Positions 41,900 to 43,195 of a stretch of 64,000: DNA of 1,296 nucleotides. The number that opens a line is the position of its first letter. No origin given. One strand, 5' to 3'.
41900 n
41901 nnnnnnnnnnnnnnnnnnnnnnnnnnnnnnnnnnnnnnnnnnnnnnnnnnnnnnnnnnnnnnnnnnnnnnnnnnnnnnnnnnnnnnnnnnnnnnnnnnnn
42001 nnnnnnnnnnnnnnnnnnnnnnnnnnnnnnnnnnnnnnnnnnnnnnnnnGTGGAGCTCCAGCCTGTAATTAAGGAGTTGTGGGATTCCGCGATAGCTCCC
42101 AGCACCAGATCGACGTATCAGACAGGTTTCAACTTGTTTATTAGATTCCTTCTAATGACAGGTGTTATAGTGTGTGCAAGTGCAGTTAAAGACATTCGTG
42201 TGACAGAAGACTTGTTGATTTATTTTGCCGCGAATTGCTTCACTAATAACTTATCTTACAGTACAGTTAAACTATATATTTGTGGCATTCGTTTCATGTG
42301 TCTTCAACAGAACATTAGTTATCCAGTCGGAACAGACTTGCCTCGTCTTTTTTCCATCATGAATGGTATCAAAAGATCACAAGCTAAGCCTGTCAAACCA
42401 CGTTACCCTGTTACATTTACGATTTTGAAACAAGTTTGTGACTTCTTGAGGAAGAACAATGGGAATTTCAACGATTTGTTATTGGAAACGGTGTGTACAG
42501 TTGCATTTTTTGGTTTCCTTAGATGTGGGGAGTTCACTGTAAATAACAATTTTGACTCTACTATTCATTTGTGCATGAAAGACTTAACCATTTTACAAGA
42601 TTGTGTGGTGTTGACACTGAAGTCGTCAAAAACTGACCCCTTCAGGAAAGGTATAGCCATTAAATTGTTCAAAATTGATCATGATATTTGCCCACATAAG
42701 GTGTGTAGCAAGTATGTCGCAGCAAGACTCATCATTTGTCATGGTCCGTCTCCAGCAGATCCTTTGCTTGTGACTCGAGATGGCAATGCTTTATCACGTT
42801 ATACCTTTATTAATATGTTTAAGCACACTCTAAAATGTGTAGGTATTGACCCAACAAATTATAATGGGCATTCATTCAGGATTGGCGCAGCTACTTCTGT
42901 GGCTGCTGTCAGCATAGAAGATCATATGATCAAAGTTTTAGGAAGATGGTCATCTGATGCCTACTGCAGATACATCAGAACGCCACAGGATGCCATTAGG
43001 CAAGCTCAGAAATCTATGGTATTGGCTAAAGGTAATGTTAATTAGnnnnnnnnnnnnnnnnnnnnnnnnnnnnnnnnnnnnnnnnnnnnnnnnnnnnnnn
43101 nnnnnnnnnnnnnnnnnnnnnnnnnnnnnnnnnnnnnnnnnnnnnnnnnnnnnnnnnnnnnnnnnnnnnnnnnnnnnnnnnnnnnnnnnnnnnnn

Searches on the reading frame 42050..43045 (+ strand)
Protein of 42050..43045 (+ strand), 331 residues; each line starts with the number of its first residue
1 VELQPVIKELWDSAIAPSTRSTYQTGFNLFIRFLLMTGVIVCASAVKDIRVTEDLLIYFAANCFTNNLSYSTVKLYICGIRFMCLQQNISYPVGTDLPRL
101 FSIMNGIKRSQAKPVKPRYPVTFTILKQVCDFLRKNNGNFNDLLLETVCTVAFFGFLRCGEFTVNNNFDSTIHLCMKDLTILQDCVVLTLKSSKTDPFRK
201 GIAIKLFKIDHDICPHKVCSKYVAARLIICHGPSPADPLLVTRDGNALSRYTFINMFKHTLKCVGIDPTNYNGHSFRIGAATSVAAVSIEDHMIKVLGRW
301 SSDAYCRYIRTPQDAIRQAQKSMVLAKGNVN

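Call 13: search_protein_families(library=pfam, proteins=[window:42050-43045:+], max_evalue=0.01)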
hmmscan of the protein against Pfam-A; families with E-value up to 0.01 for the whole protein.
window:42050-43045:+ (331 aa): 1 family
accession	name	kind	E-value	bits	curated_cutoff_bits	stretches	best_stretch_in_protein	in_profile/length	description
PF00589.27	Phage_integrase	-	0.00036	20.8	27.1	1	234-304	91-160/172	Phage integrase family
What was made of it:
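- On Ngaro-type YR retrotransposon: Phage_integrase (E = 3.6e-4, below Pfam's cut-off) is found in the ORF at 42050-43045 (call 13).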

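Call 14: find_homologous_proteins(query=window:42050-43045:+, max_evalue=1e-20)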
Query window:42050-43045:+ (331 aa): 940 proteins with E <= 1e-20 among 1506 candidates; the best 120 are listed.
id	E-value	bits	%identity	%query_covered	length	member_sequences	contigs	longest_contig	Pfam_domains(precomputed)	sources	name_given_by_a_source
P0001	8.5e-161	553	74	98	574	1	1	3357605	PF00589.28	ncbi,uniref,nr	ncbi:uncharacterized protein LOC110447193 [Mizuhopecten yessoensis]|uniref:uncharacterized protein L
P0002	8.9e-148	510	66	98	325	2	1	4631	-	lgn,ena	-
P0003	3.0e-139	482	65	98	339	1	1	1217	-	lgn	-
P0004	2.3e-137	476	64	98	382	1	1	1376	-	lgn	-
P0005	5.7e-127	441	61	98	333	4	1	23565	-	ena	-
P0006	1.0e-126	441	58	98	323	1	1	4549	-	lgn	-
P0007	1.3e-125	437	58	98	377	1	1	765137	-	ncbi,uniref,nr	ncbi:uncharacterized protein LOC110451409 [Mizuhopecten yessoensis]|uniref:uncharacterized protein L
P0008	4.6e-123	429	58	98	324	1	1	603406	-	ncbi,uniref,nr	ncbi:uncharacterized protein LOC110452048 [Mizuhopecten yessoensis]|uniref:uncharacterized protein L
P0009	5.5e-123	428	58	99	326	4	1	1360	-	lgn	-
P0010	5.0e-122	425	56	98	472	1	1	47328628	-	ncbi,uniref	ncbi:uncharacterized protein [Argopecten irradians]|uniref:uncharacterized protein n=1 Tax=Argopecte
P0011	6.9e-122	425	57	99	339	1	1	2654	-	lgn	-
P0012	8.3e-122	424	56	98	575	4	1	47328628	-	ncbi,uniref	ncbi:uncharacterized protein [Argopecten irradians]|uniref:uncharacterized protein n=1 Tax=Argopecte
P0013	1.0e-120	421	58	98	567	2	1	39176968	-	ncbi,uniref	ncbi:uncharacterized protein [Argopecten irradians]|uniref:uncharacterized protein n=1 Tax=Argopecte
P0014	5.9e-120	418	56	98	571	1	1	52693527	-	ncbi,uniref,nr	ncbi:uncharacterized protein LOC117325109 [Pecten maximus]|uniref:uncharacterized protein LOC1173251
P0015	1.8e-119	417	56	96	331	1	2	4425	-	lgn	-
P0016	7.6e-118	411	57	98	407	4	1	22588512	-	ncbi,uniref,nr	ncbi:uncharacterized protein LOC133173724 [Saccostrea echinata]|uniref:uncharacterized protein LOC13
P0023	2.5e-105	370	54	94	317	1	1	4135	PF00589.28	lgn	-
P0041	1.0e-85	306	47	98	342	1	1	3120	PF00589.28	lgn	-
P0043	1.7e-85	305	48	96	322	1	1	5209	PF00589.28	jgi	jgi:hypothetical protein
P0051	3.4e-83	298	46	95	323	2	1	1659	PF00589.28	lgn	-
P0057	4.5e-81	291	45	94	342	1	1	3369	PF00589.28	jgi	jgi:hypothetical protein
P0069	3.2e-78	281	44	99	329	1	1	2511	PF00589.28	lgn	-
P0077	6.2e-77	277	49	82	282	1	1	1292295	PF00589.28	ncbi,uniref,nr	ncbi:uncharacterized protein LOC110445819 [Mizuhopecten yessoensis]|uniref:uncharacterized protein L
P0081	1.7e-76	276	46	92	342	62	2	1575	PF00589.28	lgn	-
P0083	1.9e-76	275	43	98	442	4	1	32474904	PF00589.28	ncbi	ncbi:uncharacterized protein [Haliotis cracherodii]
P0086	5.2e-76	274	43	98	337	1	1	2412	PF00589.28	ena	-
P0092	1.5e-74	269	45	94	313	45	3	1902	PF00589.28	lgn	-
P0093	2.2e-74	269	47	90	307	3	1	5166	PF00589.28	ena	-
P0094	2.8e-74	268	45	98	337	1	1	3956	PF00589.28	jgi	jgi:hypothetical protein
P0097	7.0e-74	267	44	98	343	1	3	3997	PF00589.28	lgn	-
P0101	1.1e-73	266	42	98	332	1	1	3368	PF00589.28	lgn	-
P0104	1.2e-73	266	44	94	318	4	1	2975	PF00589.28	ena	-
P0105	1.5e-73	266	42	98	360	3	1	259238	PF00589.28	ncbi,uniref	ncbi:uncharacterized protein LOC134268903, partial [Saccostrea cucullata]|uniref:uncharacterized pro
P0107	3.5e-73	265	44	97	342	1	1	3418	PF00589.28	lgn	-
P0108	3.6e-73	265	48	84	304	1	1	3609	PF00589.28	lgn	-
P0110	6.5e-73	264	45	98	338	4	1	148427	PF00589.28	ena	-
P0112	1.4e-72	263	41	97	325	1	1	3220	PF00589.28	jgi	jgi:hypothetical protein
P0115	2.8e-72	262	43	98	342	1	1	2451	PF00589.28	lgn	-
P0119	3.8e-72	261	42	97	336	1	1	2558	PF00589.28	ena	-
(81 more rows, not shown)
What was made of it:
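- On Ngaro-type YR retrotransposon: The YR ORF has 940 homologues at E <= 1e-20 in bivalves, several carrying PF00589 (call 14).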

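Call 21: find_encoding_contigs(protein=P0001, flank=8000, max_places=4)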
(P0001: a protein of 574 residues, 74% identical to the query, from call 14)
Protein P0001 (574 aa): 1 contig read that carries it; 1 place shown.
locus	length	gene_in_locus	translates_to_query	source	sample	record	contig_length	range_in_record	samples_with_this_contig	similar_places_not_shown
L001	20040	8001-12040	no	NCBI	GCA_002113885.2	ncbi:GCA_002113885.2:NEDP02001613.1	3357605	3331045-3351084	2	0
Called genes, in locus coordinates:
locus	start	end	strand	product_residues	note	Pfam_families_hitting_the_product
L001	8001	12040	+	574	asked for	PF00589:Phage_integrase (weak)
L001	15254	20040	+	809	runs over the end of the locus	-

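Call 27: find_encoding_contigs(protein=window:42050-43045:+, flank=8000, max_places=10)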
Protein window:42050-43045:+ (331 aa): no gene with exactly this product is on record in the collection.

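Call 28: find_encoding_contigs(protein=P0014, flank=9000, max_places=3)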
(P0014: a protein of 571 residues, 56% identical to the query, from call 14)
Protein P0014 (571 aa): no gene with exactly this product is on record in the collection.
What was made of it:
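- Tried and rejected: P0014 from Pecten maximus was not on record (call 28).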

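Call 29: find_encoding_contigs(protein=P0012, flank=9000, max_places=3)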
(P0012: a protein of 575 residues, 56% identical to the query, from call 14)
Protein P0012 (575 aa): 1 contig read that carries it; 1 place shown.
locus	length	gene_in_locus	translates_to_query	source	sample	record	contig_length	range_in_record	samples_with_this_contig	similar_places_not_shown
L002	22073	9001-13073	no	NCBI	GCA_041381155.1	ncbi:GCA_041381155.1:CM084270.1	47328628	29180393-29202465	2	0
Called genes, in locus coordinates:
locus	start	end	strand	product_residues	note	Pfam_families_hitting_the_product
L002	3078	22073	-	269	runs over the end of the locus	PF23283:D8C_UMOD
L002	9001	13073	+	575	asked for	-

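Call 34: find_encoding_contigs(protein=P0013, flank=9000, max_places=4)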
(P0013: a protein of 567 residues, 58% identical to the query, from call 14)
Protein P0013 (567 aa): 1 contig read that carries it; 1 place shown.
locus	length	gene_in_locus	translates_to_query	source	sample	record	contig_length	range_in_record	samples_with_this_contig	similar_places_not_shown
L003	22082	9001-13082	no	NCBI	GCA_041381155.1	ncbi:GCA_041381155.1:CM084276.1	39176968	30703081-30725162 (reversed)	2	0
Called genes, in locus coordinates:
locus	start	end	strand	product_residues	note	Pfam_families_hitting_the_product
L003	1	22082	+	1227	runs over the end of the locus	-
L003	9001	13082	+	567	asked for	-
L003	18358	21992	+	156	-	PF00328:His_Phos_2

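Call 35: find_encoding_contigs(protein=P0016, flank=9000, max_places=4)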
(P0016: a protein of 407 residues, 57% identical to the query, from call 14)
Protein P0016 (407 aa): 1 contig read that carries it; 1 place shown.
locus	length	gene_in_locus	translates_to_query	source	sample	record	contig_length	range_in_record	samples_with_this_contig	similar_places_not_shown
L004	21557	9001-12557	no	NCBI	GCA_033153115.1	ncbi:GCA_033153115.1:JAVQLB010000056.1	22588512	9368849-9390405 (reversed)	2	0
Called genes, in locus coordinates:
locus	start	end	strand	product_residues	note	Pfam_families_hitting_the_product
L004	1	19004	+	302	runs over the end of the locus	PF25900:PAPPA, PF00059:Lectin_C (weak)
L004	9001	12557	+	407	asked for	-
